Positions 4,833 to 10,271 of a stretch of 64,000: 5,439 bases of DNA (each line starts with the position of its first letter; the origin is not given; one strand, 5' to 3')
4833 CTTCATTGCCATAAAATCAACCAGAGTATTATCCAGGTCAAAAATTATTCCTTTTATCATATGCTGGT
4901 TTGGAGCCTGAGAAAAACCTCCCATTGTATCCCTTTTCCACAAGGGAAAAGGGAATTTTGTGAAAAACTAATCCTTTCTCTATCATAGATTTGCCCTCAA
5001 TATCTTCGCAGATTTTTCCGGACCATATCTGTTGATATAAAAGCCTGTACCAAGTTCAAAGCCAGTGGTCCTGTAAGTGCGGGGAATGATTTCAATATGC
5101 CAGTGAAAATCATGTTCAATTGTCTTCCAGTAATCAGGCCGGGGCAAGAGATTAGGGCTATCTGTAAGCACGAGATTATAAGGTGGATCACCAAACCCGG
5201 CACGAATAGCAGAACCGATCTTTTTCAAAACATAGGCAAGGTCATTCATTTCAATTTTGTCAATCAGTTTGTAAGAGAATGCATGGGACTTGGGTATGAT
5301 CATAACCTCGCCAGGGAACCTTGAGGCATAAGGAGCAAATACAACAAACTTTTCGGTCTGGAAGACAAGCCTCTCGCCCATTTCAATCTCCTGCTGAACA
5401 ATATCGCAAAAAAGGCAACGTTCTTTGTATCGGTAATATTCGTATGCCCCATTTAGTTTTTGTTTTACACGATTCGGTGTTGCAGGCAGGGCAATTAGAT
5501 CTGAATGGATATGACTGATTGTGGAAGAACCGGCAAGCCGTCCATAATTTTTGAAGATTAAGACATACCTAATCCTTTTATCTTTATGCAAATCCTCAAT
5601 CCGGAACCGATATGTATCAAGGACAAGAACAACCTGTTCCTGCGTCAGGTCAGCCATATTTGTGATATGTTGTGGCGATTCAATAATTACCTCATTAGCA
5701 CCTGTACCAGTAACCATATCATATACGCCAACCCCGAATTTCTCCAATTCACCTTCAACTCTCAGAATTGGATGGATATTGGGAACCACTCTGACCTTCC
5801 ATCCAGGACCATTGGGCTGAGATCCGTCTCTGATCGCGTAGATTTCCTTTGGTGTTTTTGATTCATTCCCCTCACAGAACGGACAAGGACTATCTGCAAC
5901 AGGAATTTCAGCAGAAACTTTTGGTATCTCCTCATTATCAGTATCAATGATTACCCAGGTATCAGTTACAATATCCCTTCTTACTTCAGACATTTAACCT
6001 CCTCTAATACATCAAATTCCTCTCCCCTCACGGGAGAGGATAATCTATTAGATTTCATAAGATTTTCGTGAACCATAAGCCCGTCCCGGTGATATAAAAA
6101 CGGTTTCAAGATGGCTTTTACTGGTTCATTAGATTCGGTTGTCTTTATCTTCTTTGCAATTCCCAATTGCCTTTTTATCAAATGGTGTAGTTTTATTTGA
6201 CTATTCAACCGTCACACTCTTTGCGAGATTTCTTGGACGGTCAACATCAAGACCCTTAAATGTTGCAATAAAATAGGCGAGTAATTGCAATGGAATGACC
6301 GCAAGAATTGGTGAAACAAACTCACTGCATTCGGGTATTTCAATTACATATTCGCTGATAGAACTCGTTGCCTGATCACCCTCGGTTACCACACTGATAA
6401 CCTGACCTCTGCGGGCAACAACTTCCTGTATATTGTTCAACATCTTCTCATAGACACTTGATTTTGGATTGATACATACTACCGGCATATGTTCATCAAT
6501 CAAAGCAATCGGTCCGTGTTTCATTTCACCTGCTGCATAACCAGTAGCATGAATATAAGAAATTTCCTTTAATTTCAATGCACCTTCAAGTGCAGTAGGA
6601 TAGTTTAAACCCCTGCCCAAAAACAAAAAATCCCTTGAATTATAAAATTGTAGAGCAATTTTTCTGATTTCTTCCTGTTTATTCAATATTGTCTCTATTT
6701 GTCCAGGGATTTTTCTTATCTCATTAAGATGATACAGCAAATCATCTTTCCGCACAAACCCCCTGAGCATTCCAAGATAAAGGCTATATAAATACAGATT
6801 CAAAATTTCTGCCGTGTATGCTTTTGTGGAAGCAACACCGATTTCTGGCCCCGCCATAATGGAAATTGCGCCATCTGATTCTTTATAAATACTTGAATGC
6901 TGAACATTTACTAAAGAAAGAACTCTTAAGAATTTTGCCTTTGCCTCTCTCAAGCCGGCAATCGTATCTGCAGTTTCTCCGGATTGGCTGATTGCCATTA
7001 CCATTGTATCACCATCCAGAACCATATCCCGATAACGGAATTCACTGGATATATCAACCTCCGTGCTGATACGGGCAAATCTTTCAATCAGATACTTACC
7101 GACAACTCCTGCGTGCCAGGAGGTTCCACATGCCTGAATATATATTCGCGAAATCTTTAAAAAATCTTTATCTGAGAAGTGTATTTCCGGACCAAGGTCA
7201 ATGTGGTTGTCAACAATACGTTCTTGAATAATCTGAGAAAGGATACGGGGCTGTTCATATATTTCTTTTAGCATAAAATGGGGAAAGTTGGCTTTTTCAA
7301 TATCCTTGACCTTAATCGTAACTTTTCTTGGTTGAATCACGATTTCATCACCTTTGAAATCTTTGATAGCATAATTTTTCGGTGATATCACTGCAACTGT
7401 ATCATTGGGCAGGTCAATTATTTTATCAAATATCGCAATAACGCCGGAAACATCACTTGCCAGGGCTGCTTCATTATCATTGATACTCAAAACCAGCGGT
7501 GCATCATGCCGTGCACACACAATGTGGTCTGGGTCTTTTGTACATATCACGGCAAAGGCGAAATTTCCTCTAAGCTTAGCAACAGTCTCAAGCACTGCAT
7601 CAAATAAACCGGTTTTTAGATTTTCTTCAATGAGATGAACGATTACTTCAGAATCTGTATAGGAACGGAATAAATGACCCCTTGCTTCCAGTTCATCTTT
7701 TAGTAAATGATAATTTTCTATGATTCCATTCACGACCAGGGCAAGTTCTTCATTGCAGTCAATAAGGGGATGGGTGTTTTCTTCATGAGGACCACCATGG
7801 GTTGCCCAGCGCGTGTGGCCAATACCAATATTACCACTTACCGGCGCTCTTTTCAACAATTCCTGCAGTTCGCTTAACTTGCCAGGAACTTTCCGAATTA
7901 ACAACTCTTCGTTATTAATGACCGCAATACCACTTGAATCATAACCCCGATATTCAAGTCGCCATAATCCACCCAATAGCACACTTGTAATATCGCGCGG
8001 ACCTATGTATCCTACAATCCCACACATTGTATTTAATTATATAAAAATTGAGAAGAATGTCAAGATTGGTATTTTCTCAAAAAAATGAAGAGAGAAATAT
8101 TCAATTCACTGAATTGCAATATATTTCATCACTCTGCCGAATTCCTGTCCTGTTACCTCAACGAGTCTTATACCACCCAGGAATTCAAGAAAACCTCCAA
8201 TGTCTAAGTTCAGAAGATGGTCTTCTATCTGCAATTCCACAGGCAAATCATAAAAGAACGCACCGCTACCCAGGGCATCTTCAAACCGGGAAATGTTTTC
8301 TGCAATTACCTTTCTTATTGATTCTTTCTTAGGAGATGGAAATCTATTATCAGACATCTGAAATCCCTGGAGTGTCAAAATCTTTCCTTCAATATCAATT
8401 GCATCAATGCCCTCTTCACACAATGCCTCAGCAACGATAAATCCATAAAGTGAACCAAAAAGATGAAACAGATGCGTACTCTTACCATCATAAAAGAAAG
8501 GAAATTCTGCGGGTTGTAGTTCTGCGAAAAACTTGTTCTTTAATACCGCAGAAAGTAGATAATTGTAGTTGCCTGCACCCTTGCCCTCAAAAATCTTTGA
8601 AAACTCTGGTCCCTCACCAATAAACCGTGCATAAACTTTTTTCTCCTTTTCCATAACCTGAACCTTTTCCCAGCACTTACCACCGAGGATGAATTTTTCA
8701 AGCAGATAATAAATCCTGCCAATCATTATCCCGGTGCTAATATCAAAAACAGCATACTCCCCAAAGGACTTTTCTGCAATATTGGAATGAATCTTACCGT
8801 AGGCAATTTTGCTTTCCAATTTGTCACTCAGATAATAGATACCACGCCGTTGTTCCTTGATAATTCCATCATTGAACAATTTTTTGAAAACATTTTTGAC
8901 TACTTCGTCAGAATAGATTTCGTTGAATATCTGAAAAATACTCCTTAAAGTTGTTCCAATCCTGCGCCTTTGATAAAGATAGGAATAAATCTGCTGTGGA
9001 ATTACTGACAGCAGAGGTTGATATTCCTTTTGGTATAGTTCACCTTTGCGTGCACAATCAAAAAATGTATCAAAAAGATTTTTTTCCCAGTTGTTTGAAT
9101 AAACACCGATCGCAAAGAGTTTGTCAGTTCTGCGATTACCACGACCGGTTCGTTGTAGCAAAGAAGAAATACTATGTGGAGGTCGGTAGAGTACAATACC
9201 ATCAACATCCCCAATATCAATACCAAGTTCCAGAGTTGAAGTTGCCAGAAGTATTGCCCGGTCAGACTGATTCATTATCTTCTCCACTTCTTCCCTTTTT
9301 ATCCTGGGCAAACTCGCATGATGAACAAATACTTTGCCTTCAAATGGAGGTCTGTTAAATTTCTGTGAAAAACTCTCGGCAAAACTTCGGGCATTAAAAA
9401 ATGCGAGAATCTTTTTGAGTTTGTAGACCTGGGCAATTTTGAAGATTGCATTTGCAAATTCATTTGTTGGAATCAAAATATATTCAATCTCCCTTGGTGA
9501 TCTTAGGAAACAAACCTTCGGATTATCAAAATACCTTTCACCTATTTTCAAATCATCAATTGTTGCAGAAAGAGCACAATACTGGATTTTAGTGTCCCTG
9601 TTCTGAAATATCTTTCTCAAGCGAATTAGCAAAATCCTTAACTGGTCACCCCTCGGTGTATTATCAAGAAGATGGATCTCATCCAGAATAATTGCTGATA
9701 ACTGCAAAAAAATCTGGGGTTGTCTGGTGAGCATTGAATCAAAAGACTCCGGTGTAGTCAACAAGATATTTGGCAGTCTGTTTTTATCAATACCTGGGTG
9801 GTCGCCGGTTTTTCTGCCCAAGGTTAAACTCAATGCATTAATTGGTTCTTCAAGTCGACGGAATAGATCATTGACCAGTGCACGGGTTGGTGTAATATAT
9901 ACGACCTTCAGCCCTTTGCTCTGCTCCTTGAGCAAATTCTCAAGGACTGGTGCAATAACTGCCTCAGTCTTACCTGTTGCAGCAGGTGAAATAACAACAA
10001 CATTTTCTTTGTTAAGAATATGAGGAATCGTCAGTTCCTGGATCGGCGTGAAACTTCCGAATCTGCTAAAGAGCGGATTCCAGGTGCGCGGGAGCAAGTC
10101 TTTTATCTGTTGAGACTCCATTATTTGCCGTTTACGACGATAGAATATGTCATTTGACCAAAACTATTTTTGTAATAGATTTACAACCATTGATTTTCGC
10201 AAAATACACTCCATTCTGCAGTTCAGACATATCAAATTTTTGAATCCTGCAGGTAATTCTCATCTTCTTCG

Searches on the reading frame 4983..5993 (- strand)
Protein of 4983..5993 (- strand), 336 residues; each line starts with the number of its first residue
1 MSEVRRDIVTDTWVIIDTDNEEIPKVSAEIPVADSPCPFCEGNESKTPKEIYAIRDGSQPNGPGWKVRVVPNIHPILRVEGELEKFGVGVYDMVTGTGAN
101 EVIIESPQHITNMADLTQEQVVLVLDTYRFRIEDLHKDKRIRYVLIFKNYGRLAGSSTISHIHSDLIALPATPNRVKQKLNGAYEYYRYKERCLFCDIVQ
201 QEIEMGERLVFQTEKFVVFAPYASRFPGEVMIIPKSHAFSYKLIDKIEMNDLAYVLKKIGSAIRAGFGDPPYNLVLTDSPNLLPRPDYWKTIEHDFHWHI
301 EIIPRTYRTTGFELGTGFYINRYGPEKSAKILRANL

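Call 48: search_protein_families(library=pfam, proteins=[window:4983-5993:-], max_evalue=0.00001)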
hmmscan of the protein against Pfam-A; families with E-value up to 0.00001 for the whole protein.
window:4983-5993:- (336 aa): 5 families
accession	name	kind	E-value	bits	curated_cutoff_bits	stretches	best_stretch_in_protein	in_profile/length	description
PF02744.22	GalP_UDP_tr_C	-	2e-09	37.8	29.2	1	185-300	7-117/165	Galactose-1-phosphate uridyl transferase, C-terminal domain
PF16268.10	DUF4921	-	1.8e-08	34.2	28.5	1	132-327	211-388/425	Domain of unknown function (DUF4921)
PF01087.27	GalP_UDP_transf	-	6e-08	33.8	22.1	1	90-164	102-175/184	Galactose-1-phosphate uridyl transferase, N-terminal domain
PF01230.28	HIT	-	3.6e-07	31.2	21.5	0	206-282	5-81/98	HIT domain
PF16285.10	DUF4931_N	-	5.2e-07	30.2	24.1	0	99-169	52-121/124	Domain of unknown function (DUF4931) N-terminal domain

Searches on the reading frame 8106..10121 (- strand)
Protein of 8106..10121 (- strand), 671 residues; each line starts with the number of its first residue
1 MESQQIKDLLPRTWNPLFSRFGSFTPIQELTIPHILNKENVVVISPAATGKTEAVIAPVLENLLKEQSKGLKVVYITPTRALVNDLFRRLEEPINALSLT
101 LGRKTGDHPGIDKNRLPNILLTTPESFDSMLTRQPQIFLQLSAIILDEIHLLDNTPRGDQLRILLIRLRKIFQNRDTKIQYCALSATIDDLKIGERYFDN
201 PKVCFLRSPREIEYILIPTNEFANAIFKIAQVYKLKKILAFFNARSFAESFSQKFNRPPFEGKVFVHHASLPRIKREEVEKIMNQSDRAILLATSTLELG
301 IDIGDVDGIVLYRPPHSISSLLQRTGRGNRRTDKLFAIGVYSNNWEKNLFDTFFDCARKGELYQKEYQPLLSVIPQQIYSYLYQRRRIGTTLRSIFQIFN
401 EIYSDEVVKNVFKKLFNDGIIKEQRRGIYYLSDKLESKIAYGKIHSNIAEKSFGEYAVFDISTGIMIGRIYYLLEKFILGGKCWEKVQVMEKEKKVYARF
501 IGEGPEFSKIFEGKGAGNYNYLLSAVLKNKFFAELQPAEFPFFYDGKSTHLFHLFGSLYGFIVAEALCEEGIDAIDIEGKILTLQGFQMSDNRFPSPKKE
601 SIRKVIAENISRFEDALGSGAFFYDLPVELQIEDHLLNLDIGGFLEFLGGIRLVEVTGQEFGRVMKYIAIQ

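Call 47: search_protein_families(library=pfam, proteins=[window:8106-10121:-], max_evalue=0.00001)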
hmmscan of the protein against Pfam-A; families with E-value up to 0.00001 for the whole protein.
window:8106-10121:- (671 aa): 3 families
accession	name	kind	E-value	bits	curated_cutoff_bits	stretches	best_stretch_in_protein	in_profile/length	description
PF00270.35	DEAD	-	1.9e-33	116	26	1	25-189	1-161/167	DEAD/DEAH box helicase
PF00271.37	Helicase_C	-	6.5e-16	59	23.5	1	232-330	12-108/110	Helicase conserved C-terminal domain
PF22590.2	Cas3-like_C_2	-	1.2e-07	32.3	27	1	245-332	16-105/106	CRISPR-associated nuclease/helicase Cas3, C-terminal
